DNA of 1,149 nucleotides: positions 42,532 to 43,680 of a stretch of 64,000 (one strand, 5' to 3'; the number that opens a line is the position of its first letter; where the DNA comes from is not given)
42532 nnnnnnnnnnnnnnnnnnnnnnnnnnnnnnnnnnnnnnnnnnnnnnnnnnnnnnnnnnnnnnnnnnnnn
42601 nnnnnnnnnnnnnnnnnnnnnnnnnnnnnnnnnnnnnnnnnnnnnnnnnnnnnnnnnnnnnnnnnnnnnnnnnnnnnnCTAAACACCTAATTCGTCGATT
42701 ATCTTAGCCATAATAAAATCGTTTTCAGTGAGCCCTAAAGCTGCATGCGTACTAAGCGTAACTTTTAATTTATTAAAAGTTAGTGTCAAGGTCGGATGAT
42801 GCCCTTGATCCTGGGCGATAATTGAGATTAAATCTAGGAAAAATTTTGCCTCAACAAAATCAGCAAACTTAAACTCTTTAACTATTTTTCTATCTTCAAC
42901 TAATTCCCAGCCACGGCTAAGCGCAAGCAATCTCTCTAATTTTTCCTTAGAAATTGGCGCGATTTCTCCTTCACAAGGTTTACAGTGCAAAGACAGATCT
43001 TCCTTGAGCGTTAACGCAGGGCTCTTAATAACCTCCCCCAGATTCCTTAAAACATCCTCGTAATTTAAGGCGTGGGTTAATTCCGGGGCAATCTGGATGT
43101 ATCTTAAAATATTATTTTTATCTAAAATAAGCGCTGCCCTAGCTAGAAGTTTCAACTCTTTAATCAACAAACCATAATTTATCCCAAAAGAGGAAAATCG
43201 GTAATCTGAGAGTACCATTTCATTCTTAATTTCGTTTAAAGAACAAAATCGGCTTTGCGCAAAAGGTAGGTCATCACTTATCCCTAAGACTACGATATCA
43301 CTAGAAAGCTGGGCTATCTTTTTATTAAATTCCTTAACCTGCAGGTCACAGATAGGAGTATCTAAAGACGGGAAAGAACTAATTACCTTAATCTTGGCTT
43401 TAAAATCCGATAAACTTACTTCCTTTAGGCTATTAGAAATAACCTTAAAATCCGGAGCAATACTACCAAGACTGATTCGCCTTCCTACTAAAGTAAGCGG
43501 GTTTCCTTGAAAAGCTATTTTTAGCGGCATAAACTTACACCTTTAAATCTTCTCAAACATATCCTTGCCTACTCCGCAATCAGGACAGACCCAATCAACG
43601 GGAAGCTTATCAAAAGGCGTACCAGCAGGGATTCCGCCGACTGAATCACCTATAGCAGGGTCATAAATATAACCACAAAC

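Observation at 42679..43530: Thiol peroxidase (Tpx) fused to a pterin-4a-carbinolamine dehydratase (DCoH)-like domain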

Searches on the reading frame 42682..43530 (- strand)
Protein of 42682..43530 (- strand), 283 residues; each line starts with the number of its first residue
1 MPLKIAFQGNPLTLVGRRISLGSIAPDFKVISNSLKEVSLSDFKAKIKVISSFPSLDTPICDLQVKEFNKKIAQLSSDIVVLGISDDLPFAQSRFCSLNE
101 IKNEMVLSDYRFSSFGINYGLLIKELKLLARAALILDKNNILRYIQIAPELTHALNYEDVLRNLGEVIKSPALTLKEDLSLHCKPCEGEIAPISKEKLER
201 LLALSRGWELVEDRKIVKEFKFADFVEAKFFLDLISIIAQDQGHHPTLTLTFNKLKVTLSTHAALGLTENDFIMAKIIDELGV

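Call 3: search_protein_families(library=pfam, proteins=[window:42682-43530:-], max_evalue=0.1)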
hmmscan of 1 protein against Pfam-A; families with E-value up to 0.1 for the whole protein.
window:42682-43530:- (283 aa): 4 families
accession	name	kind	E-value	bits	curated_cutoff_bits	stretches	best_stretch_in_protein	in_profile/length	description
PF01329.24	Pterin_4a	-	6.7e-25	87.5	26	1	192-281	2-91/91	Pterin 4 alpha carbinolamine dehydratase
PF08534.16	Redoxin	-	3.1e-20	72.9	26.6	1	22-161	3-148/148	Redoxin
PF00578.27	AhpC-TSA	-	1.2e-17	64.5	26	1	22-145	2-124/124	AhpC/TSA family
PF23195.1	UBQLN1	-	0.0064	16.6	27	1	134-173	24-63/70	Ubiquilin-1-like domain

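Call 4: search_protein_families(library=ncbifam, proteins=[window:42682-43530:-], max_evalue=0.1)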
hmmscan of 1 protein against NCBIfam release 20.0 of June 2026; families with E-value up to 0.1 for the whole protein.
window:42682-43530:- (283 aa): 15 families
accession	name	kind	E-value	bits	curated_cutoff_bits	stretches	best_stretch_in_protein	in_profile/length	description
NF001808.0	PRK00522.1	equivalog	4.4e-51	172.6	123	1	4-164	3-165/167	thiol peroxidase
NF045827.1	perox_SUH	exception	5.1e-33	113.9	298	1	5-166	4-167/178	thiol peroxidase Prx-SUH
NF002019.0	PRK00823.1-4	equivalog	3.9e-24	85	137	1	180-281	9-111/116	4a-hydroxytetrahydrobiopterin dehydratase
NF002018.0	PRK00823.1-3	equivalog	7.6e-20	70.8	108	1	193-281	6-95/98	4a-hydroxytetrahydrobiopterin dehydratase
NF002020.0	PRK00823.1-5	equivalog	2.2e-19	69.6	146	1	191-281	13-104/111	4a-hydroxytetrahydrobiopterin dehydratase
NF002016.0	PRK00823.1-1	equivalog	4.4e-19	68.7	133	1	181-281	7-110/113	4a-hydroxytetrahydrobiopterin dehydratase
NF002017.0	PRK00823.1-2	equivalog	8.3e-19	67.4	80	1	193-281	5-92/94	4a-hydroxytetrahydrobiopterin dehydratase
NF006960.0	PRK09437.1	equivalog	3.7e-09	36.7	140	1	19-111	4-96/156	thioredoxin-dependent thiol peroxidase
NF009669.0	PRK13190.1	equivalog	3.4e-05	23.1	261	1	19-163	3-150/203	putative peroxiredoxin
NF009668.0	PRK13189.1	equivalog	0.0001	21.6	211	1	19-164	10-160/224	peroxiredoxin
NF053650.1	PerredPrxQDein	equivalog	0.00015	21.8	260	1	26-96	2-72/148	thioredoxin-dependent peroxiredoxin PrxQ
NF040737.1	peroxi_PrxU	equivalog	0.00025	20.8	270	1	18-109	35-128/233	thioredoxin-dependent peroxiredoxin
TIGR03137.1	AhpC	equivalog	0.0079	16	272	1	34-149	20-138/187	alkyl hydroperoxide reductase subunit C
NF009670.0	PRK13191.1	equivalog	0.02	14.4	374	1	21-163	9-156/215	putative peroxiredoxin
NF010122.0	PRK13599.1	equivalog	0.033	13.6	456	1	21-97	9-86/220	peroxiredoxin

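Call 5: find_homologous_proteins(query=window:42682-43530:-, max_evalue=0.00001)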
Query window:42682-43530:- (283 aa): 1577 proteins with E <= 0.00001 among 4075 candidates; the best 120 are listed.
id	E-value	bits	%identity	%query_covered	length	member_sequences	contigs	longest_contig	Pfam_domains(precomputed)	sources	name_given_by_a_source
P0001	7.5e-178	608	100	100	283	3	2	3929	PF08534.17,PF01329.25,PF00578.28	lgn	-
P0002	1.1e-136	473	75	99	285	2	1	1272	PF08534.17,PF01329.25,PF00578.28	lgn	-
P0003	2.1e-134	465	74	100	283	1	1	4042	PF08534.17,PF01329.25,PF00578.28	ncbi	-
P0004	1.4e-133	463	71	100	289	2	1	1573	PF08534.17,PF01329.25,PF00578.28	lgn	-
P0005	2.6e-133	462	73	100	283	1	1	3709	PF08534.17,PF01329.25,PF00578.28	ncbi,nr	ncbi:MAG: thiol peroxidase [Candidatus Omnitrophica bacterium]|nr:thiol peroxidase [Candidatus Omnit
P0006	3.0e-133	462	72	100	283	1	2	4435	PF08534.17,PF01329.25,PF00578.28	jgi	jgi:thiol peroxidase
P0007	3.1e-133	461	73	100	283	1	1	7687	PF08534.17,PF01329.25,PF00578.28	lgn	-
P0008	9.4e-133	460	73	100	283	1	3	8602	PF08534.17,PF01329.25,PF00578.28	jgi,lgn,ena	jgi:thiol peroxidase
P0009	2.0e-132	459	73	100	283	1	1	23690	PF08534.17,PF01329.25,PF00578.28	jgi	-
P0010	5.4e-132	457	72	100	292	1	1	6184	PF08534.17,PF01329.25,PF00578.28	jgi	-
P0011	3.3e-131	455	71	100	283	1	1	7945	PF08534.17,PF01329.25,PF00578.28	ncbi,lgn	-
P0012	5.4e-131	454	72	100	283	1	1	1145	PF08534.17,PF01329.25,PF00578.28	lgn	-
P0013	8.9e-130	450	71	100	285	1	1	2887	PF08534.17,PF01329.25,PF00578.28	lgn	-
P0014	3.3e-129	448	71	100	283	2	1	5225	PF08534.17,PF01329.25,PF00578.28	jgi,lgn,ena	-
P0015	3.7e-129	448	71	99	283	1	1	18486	PF08534.17,PF01329.25,PF00578.28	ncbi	-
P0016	4.4e-129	448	72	99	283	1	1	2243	PF08534.17,PF01329.25,PF00578.28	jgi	-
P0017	4.6e-129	448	72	100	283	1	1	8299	PF08534.17,PF01329.25,PF00578.28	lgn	-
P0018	9.5e-129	447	70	100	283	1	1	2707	PF08534.17,PF01329.25,PF00578.28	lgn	-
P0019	1.1e-128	447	70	100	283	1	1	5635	PF08534.17,PF01329.25,PF00578.28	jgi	jgi:thioredoxin-dependent peroxiredoxin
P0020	1.8e-128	446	71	100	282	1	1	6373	PF08534.17,PF01329.25,PF00578.28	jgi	jgi:thiol peroxidase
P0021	4.3e-128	445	71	100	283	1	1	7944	PF08534.17,PF01329.25,PF00578.28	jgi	-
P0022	7.1e-128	444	69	100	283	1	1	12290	PF08534.17,PF01329.25,PF00578.28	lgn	-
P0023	1.0e-127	443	68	99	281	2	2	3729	PF08534.17,PF01329.25,PF00578.28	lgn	-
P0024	2.1e-127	442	71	99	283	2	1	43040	PF08534.17,PF01329.25,PF00578.28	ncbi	ncbi:MAG: thiol peroxidase [Candidatus Omnitrophota bacterium]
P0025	2.6e-127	442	70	99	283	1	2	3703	PF08534.17,PF01329.25,PF00578.28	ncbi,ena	-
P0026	3.8e-127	442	67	99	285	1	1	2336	PF08534.17,PF01329.25,PF00578.28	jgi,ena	-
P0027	4.2e-127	441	68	100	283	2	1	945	PF08534.17,PF01329.25,PF00578.28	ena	-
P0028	6.1e-127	441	71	100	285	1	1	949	PF08534.17,PF01329.25,PF00578.28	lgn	-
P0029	9.3e-127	440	69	100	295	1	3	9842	PF08534.17,PF01329.25,PF00578.28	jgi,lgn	-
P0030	9.9e-127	440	68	99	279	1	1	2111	PF08534.17,PF01329.25,PF00578.28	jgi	jgi:thiol peroxidase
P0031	1.2e-126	440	69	99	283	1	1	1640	PF08534.17,PF01329.25,PF00578.28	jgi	-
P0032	1.6e-126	440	69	100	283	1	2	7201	PF08534.17,PF01329.25,PF00578.28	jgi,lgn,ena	-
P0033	1.6e-126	439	69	100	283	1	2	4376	PF08534.17,PF01329.25,PF00578.28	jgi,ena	-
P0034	2.0e-126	439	70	100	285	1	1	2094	PF08534.17,PF01329.25,PF00578.28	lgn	-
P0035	2.6e-126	439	69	100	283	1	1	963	PF08534.17,PF01329.25,PF00578.28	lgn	-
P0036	2.8e-126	439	69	100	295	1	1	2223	PF08534.17,PF01329.25,PF00578.28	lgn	-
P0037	3.1e-126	439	69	100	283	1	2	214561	PF08534.17,PF01329.25,PF00578.28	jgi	jgi:thiol peroxidase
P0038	4.0e-126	438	68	100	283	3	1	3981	PF08534.17,PF01329.25,PF00578.28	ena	-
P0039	4.2e-126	438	70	100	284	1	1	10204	PF08534.17,PF01329.25,PF00578.28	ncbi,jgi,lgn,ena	-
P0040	4.3e-126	438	67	100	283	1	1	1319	PF08534.17,PF01329.25,PF00578.28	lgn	-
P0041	6.8e-126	437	68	100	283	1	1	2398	PF08534.17,PF01329.25,PF00578.28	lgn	-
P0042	6.8e-126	437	67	99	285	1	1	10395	PF08534.17,PF01329.25,PF00578.28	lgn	-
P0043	8.4e-126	437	68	100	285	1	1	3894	PF08534.17,PF01329.25,PF00578.28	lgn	-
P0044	1.0e-125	437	70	100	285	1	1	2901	PF08534.17,PF01329.25,PF00578.28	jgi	-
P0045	1.1e-125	437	70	100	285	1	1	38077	PF08534.17,PF01329.25,PF00578.28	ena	-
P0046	1.2e-125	437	69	100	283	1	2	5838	PF08534.17,PF01329.25,PF00578.28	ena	-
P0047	1.2e-125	437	69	100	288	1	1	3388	PF08534.17,PF01329.25,PF00578.28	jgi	jgi:thiol peroxidase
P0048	1.3e-125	437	70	99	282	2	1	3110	PF08534.17,PF01329.25,PF00578.28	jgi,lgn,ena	-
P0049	1.3e-125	437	68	99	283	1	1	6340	PF08534.17,PF01329.25,PF00578.28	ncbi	-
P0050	1.5e-125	436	69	100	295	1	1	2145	PF08534.17,PF01329.25,PF00578.28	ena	-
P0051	1.6e-125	436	70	100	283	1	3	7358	PF08534.17,PF01329.25,PF00578.28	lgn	-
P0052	1.7e-125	436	69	98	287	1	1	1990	PF08534.17,PF01329.25,PF00578.28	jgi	jgi:thiol peroxidase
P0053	2.0e-125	436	70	100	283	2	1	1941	PF08534.17,PF01329.25,PF00578.28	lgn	-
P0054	2.1e-125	436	69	100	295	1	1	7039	PF08534.17,PF01329.25,PF00578.28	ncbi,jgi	ncbi:MAG: thiol peroxidase [Candidatus Omnitrophota bacterium]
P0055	2.5e-125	436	70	100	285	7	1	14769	PF08534.17,PF01329.25,PF00578.28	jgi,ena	-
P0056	2.8e-125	435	70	100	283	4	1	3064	PF08534.17,PF01329.25,PF00578.28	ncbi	-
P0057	3.1e-125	435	69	100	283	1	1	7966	PF08534.17,PF01329.25,PF00578.28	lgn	-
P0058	3.7e-125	435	68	100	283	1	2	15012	PF08534.17,PF01329.25,PF00578.28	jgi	-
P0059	4.6e-125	435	68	99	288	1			PF08534.17,PF01329.25,PF00578.28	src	-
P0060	7.3e-125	434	70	100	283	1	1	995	PF08534.17,PF01329.25,PF00578.28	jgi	jgi:thioredoxin-dependent peroxiredoxin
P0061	7.5e-125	434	68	99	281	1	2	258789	PF08534.17,PF01329.25,PF00578.28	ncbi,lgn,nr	ncbi:MAG: thiol peroxidase [Candidatus Omnitrophica bacterium]|nr:thiol peroxidase [Candidatus Omnit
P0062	8.9e-125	434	70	98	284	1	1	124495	PF08534.17,PF01329.25,PF00578.28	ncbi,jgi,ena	ncbi:MAG: thiol peroxidase [Candidatus Omnitrophota bacterium]|jgi:thiol peroxidase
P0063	1.0e-124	434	69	100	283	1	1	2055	PF08534.17,PF01329.25,PF00578.28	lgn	-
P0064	1.0e-124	434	69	100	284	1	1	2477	PF08534.17,PF01329.25,PF00578.28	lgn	-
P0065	1.1e-124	434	67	100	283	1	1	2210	PF08534.17,PF01329.25,PF00578.28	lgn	-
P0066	1.1e-124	434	67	100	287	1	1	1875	PF08534.17,PF01329.25,PF00578.28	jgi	jgi:thiol peroxidase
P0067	1.2e-124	433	68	100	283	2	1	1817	PF08534.17,PF01329.25,PF00578.28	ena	-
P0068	1.2e-124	433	70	99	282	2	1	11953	PF08534.17,PF01329.25,PF00578.28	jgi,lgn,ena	-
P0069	1.3e-124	433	69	99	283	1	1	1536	PF08534.17,PF01329.25,PF00578.28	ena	-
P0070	1.3e-124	433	69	99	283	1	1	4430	PF08534.17,PF01329.25,PF00578.28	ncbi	-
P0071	1.4e-124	433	69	100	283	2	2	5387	PF08534.17,PF01329.25,PF00578.28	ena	-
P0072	1.7e-124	433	68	100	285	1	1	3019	PF08534.17,PF01329.25,PF00578.28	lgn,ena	-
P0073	2.7e-124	432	70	100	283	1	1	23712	PF08534.17,PF01329.25,PF00578.28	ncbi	-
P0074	2.7e-124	432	68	100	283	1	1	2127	PF08534.17,PF01329.25,PF00578.28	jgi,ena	-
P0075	2.9e-124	432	68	100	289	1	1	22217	PF08534.17,PF01329.25,PF00578.28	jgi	jgi:thiol peroxidase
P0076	3.0e-124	432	68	100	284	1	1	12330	PF08534.17,PF01329.25,PF00578.28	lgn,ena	-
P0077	3.6e-124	432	69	98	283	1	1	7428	PF08534.17,PF01329.25,PF00578.28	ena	-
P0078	4.3e-124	432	67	99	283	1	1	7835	PF08534.17,PF01329.25,PF00578.28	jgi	-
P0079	4.5e-124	431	68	99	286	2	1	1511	PF08534.17,PF01329.25,PF00578.28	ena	-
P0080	4.6e-124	431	68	100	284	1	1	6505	PF08534.17,PF01329.25,PF00578.28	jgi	jgi:thioredoxin-dependent peroxiredoxin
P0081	5.7e-124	431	68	100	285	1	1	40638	PF08534.17,PF01329.25,PF00578.28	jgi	-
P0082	6.7e-124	431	69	99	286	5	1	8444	PF08534.17,PF01329.25,PF00578.28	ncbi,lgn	-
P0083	7.5e-124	431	67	100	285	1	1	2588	PF08534.17,PF01329.25,PF00578.28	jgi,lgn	jgi:thiol peroxidase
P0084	8.7e-124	431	69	99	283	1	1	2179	PF08534.17,PF01329.25,PF00578.28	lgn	-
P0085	9.2e-124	430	67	99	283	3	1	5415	PF08534.17,PF01329.25,PF00578.28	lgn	-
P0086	1.0e-123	430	69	100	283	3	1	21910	PF08534.17,PF01329.25,PF00578.28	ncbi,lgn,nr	ncbi:MAG: thiol peroxidase [Candidatus Omnitrophica bacterium]|nr:thiol peroxidase [Candidatus Omnit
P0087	1.2e-123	430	69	99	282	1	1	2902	PF08534.17,PF01329.25,PF00578.28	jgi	-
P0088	1.4e-123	430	70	98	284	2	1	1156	PF08534.17,PF01329.25,PF00578.28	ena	-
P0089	1.5e-123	430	68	100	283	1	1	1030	PF08534.17,PF01329.25,PF00578.28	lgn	-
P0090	1.6e-123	430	69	100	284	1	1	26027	PF08534.17,PF01329.25,PF00578.28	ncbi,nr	ncbi:MAG: thiol peroxidase [Candidatus Omnitrophica bacterium]|nr:thiol peroxidase [Candidatus Omnit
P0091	1.7e-123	430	67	99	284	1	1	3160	PF08534.17,PF01329.25,PF00578.28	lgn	-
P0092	1.9e-123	429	70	100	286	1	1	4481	PF08534.17,PF01329.25,PF00578.28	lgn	-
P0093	2.0e-123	429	67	100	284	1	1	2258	PF08534.17,PF01329.25,PF00578.28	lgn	-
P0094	2.2e-123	429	68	99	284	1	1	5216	PF08534.17,PF01329.25,PF00578.28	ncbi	-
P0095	2.2e-123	429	68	99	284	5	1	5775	PF08534.17,PF01329.25,PF00578.28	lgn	-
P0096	2.4e-123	429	69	99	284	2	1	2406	PF08534.17,PF01329.25,PF00578.28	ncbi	-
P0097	3.1e-123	429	67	100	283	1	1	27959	PF08534.17,PF01329.25,PF00578.28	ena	-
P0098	3.3e-123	429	67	100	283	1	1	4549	PF08534.17,PF01329.25,PF00578.28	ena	-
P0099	4.4e-123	428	67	100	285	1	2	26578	PF08534.17,PF01329.25,PF00578.28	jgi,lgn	jgi:thiol peroxidase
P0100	5.0e-123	428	70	98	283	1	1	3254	PF08534.17,PF01329.25,PF00578.28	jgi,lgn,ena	-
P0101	5.1e-123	428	67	99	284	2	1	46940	PF08534.17,PF01329.25,PF00578.28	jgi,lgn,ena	-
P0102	6.9e-123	428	66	100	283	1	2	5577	PF08534.17,PF01329.25,PF00578.28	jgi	jgi:thiol peroxidase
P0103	1.1e-122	427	67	100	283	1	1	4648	PF08534.17,PF01329.25,PF00578.28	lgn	-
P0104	1.1e-122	427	68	99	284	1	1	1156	PF08534.17,PF01329.25,PF00578.28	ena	-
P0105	1.2e-122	427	67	100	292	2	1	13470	PF08534.17,PF01329.25,PF00578.28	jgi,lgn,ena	-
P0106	1.3e-122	427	68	100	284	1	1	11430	PF08534.17,PF01329.25,PF00578.28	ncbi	ncbi:MAG: thiol peroxidase [Candidatus Omnitrophota bacterium]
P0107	1.5e-122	427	66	100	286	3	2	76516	PF08534.17,PF01329.25,PF00578.28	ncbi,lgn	-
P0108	1.5e-122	426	68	99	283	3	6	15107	PF08534.17,PF01329.25,PF00578.28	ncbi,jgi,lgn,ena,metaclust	ncbi:MAG: thiol peroxidase [Candidatus Omnitrophota bacterium]|jgi:thiol peroxidase|metaclust:\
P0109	1.9e-122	426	67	99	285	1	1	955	PF08534.17,PF01329.25,PF00578.28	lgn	-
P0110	2.0e-122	426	69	99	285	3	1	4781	PF08534.17,PF01329.25,PF00578.28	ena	-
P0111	2.2e-122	426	66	100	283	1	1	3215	PF08534.17,PF01329.25,PF00578.28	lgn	-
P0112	2.3e-122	426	68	99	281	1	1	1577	PF08534.17,PF01329.25,PF00578.28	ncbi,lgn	-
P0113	2.7e-122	426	66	99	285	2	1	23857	PF08534.17,PF01329.25,PF00578.28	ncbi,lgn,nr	ncbi:MAG: thiol peroxidase [Candidatus Omnitrophota bacterium]|nr:thiol peroxidase [Candidatus Omnit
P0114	2.7e-122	426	67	99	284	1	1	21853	PF08534.17,PF01329.25,PF00578.28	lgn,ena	-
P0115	2.7e-122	426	67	100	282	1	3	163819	PF08534.17,PF01329.25,PF00578.28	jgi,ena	jgi:thiol peroxidase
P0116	2.8e-122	426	70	95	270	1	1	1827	PF08534.17,PF01329.25,PF00578.28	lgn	-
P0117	3.0e-122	425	69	99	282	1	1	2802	PF08534.17,PF01329.25,PF00578.28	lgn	-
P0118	3.0e-122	425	67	99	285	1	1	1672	PF08534.17,PF01329.25,PF00578.28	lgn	-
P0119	3.1e-122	425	68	98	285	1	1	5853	PF08534.17,PF01329.25,PF00578.28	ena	-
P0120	3.1e-122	425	66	100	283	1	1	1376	PF08534.17,PF01329.25,PF00578.28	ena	-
